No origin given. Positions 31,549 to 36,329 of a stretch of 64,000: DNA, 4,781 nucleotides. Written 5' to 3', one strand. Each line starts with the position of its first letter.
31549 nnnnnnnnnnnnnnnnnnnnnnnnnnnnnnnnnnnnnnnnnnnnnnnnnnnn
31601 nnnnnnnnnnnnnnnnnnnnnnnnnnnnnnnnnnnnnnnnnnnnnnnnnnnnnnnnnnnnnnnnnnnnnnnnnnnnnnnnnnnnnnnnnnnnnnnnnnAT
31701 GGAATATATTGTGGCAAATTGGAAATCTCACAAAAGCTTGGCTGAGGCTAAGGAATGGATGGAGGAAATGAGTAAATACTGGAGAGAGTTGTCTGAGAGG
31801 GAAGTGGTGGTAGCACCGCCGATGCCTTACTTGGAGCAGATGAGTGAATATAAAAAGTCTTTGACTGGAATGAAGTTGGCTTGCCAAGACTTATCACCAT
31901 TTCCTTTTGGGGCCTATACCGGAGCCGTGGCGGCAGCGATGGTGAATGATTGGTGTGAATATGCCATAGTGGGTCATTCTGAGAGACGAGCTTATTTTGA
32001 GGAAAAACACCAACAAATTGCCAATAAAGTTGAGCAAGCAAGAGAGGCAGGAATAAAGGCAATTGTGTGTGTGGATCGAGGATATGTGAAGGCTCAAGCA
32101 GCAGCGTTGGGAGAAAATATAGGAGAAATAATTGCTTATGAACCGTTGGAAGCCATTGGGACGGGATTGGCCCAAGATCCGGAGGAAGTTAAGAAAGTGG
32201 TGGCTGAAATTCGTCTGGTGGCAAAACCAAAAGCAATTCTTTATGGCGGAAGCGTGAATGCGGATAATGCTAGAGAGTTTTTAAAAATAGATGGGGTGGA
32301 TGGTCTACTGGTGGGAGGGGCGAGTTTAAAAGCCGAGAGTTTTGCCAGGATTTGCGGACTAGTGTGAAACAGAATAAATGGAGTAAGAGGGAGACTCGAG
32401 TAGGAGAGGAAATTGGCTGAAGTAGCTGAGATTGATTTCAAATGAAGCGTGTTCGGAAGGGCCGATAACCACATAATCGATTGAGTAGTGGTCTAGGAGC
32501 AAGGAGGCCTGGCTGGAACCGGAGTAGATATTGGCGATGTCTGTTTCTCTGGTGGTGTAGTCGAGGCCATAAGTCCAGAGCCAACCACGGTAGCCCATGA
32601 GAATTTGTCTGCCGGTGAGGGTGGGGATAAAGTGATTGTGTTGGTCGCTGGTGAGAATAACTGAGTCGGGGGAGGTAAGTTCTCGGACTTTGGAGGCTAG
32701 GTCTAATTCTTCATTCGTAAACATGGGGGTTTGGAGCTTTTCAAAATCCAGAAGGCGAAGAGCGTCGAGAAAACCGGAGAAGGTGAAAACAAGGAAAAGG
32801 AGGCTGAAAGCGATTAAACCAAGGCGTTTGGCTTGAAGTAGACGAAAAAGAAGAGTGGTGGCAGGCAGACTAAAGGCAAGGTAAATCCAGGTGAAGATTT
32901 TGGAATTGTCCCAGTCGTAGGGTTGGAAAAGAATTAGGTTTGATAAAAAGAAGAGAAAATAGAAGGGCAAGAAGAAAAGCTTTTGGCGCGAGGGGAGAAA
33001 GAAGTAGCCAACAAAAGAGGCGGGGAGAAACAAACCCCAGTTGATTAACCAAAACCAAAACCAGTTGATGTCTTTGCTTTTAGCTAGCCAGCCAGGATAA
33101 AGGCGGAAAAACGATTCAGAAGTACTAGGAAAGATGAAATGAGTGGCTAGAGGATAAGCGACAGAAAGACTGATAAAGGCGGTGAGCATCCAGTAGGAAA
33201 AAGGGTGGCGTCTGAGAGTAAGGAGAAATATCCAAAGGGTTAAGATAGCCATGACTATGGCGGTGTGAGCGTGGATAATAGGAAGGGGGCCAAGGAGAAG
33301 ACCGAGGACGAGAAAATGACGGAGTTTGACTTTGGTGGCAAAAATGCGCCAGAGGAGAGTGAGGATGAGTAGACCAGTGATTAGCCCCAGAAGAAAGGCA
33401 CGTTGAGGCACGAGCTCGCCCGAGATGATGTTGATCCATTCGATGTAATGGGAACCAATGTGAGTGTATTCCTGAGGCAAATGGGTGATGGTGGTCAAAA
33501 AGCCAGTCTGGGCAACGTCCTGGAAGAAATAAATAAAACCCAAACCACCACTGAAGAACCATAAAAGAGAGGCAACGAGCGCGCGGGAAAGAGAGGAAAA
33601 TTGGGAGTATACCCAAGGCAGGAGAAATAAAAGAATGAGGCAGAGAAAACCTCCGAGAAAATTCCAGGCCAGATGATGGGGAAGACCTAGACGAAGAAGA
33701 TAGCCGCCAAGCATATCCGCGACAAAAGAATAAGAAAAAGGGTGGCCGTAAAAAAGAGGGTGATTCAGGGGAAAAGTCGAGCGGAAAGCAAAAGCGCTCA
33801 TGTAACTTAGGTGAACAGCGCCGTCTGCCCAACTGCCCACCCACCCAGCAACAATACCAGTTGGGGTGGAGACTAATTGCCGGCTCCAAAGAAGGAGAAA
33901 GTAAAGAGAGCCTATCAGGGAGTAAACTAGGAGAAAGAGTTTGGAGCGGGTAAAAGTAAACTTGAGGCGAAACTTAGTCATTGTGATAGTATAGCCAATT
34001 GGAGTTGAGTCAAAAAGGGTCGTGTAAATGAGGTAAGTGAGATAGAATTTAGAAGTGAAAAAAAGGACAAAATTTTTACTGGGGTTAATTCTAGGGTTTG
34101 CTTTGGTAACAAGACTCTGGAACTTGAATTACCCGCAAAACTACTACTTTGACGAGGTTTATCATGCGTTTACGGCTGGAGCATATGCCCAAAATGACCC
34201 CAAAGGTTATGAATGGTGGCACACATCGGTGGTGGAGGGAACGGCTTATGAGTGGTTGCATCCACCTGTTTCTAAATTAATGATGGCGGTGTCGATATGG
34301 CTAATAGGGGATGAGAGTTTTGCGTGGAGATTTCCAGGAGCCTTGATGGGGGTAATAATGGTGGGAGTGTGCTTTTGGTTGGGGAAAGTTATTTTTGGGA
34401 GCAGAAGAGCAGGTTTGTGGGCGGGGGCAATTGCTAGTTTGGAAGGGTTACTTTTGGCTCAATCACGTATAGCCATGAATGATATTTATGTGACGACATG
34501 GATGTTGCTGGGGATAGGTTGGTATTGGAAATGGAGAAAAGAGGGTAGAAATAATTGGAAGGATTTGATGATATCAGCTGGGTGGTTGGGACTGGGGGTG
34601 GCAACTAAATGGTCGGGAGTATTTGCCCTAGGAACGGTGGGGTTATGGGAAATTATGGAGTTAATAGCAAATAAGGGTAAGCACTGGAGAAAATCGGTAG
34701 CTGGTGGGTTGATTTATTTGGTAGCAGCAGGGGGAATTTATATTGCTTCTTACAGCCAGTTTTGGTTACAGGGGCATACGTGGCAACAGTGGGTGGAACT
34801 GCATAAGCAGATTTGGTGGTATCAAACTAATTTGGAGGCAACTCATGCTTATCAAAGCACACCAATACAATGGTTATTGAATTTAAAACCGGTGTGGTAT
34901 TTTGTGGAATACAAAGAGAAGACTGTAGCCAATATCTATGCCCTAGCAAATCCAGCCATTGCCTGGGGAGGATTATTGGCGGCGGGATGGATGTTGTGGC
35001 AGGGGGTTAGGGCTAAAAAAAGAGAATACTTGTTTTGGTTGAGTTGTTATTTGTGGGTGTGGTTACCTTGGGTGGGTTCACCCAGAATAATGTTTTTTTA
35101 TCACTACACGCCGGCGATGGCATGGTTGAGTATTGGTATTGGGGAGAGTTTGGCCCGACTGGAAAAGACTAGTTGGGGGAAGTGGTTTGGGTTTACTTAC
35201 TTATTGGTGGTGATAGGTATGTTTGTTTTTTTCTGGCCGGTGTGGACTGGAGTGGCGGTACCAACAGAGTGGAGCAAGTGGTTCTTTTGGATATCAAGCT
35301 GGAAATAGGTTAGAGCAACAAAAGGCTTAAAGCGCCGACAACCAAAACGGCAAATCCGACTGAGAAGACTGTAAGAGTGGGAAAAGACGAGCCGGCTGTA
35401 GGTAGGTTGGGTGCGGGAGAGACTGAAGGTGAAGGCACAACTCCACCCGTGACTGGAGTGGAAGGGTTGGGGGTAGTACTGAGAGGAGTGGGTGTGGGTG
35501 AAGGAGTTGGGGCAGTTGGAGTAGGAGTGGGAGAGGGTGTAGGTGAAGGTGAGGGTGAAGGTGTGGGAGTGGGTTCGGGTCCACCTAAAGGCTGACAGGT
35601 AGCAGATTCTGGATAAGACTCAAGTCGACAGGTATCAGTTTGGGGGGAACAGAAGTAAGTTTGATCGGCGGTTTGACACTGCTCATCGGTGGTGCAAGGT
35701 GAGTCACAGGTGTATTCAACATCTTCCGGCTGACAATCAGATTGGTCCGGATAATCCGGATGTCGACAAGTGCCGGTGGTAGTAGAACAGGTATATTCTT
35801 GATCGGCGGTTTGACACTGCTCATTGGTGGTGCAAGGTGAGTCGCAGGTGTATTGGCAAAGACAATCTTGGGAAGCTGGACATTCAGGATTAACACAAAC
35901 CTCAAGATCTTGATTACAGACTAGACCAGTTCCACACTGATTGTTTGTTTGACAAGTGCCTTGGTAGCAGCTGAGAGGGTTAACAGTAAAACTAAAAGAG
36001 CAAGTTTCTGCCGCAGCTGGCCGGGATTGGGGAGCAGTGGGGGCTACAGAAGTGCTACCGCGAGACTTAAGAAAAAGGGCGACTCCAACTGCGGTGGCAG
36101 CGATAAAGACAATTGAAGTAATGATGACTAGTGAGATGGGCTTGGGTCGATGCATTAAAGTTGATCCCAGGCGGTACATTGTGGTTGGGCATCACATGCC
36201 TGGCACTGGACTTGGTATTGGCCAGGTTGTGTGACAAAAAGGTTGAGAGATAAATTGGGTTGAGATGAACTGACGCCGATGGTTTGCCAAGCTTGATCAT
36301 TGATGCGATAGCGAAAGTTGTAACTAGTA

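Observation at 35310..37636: Two previously unrecognised Cys-rich repeat module types, one with a recent 138-bp tandem duplication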

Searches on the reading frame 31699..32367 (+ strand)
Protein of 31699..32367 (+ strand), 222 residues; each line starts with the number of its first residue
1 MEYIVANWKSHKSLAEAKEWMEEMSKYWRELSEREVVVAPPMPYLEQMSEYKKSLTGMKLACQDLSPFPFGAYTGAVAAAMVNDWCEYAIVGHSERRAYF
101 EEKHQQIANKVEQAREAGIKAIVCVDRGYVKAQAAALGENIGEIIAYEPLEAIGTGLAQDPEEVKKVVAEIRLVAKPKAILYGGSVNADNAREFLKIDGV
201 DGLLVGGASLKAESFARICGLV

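Call 27: search_protein_families(library=pfam, proteins=[window:31699-32367:+], max_evalue=0.001)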
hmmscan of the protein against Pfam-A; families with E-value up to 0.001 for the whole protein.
window:31699-32367:+ (222 aa): 1 family
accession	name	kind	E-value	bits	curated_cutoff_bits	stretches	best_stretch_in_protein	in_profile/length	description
PF00121.24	TIM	-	3.5e-60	204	20.1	1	3-219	2-242/245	Triosephosphate isomerase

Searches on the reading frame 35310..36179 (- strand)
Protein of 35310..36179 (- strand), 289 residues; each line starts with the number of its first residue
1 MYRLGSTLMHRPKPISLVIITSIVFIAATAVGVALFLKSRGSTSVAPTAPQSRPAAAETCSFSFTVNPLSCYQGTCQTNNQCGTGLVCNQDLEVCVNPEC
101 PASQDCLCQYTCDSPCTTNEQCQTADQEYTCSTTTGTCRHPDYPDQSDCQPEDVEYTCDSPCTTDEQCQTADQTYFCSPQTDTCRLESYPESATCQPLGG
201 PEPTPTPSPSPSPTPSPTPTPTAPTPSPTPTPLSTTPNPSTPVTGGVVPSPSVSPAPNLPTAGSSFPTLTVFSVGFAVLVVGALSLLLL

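Call 7: search_protein_families(library=pfam, proteins=[window:35310-36179:-], max_evalue=1)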
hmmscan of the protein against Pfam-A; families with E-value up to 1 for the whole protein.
window:35310-36179:- (289 aa): 0 families

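Call 10: find_homologous_proteins(query=window:35310-36179:-, max_evalue=0.001)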
Query window:35310-36179:- (289 aa): 27 proteins with E <= 0.001 among 8000 candidates.
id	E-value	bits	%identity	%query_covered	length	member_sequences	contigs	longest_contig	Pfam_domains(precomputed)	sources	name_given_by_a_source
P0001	1.0e-52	197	38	66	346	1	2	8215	-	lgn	-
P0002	3.0e-33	133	36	62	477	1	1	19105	-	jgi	jgi:hypothetical protein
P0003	4.3e-33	133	32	93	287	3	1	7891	-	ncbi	-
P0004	9.3e-23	99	42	55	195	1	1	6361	-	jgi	jgi:hypothetical protein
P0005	2.0e-16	78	34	71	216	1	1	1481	-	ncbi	-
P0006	3.0e-16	78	34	75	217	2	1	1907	-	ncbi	-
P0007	5.5e-16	77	46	34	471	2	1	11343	-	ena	-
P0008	1.2e-15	76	25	47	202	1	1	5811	-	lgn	-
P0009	9.4e-13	66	35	67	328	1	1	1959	-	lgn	-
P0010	3.6e-12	64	34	63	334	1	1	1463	-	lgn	-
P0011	4.6e-11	61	35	62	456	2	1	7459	-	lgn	-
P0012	1.9e-10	59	31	64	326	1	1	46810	-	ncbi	-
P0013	5.4e-10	57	35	62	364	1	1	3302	-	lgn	-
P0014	5.5e-10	57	40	33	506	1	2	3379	-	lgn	-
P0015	1.1e-9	56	41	34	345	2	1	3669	-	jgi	-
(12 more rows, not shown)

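Call 11: search_protein_families(library=ncbifam, proteins=[window:35310-36179:-], max_evalue=1)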
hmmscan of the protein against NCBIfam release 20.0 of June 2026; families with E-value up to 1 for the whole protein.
window:35310-36179:- (289 aa): 0 families

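Call 14: find_encoding_contigs(protein=window:35310-36179:-, flank=10000, max_places=4)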
Protein window:35310-36179:- (289 aa): no gene with exactly this product is on record in the collection.

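Call 22: find_encoding_contigs(protein=P0001, flank=10000, max_places=3)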
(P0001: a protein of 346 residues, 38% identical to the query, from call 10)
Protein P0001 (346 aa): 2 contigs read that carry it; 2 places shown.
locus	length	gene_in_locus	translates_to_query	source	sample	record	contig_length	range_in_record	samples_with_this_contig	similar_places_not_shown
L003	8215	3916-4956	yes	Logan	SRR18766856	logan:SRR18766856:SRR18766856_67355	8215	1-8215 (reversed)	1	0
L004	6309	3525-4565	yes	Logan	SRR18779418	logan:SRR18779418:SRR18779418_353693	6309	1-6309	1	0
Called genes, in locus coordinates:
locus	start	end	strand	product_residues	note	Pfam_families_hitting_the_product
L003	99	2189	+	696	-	PF23914:TPR_CcmH_CycH (weak), PF13371:TPR_9 (weak), PF13414:TPR_11, PF13424:TPR_12, PF13428:TPR_14 (weak), PF13432:TPR_16, PF14559:TPR_19, PF00515:TPR_1 (weak), +5 more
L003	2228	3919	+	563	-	-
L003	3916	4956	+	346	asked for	-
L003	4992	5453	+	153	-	-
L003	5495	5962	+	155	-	-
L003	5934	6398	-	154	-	PF02308:MgtC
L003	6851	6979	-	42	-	-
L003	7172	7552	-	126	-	-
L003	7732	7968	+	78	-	-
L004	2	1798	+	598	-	?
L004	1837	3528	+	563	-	-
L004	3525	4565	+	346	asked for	-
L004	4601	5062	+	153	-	-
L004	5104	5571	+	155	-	-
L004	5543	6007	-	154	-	PF02308:MgtC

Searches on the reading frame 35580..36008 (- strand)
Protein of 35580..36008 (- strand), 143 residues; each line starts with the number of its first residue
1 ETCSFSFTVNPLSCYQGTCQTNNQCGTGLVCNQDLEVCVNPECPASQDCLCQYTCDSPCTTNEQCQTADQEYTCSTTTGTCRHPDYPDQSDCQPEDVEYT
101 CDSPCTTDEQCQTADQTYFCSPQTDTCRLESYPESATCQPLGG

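Call 73: search_protein_families(library=pfam, proteins=[window:35580-36008:-], max_evalue=10)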
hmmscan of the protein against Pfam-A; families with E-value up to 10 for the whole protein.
seq(143 aa): 0 families
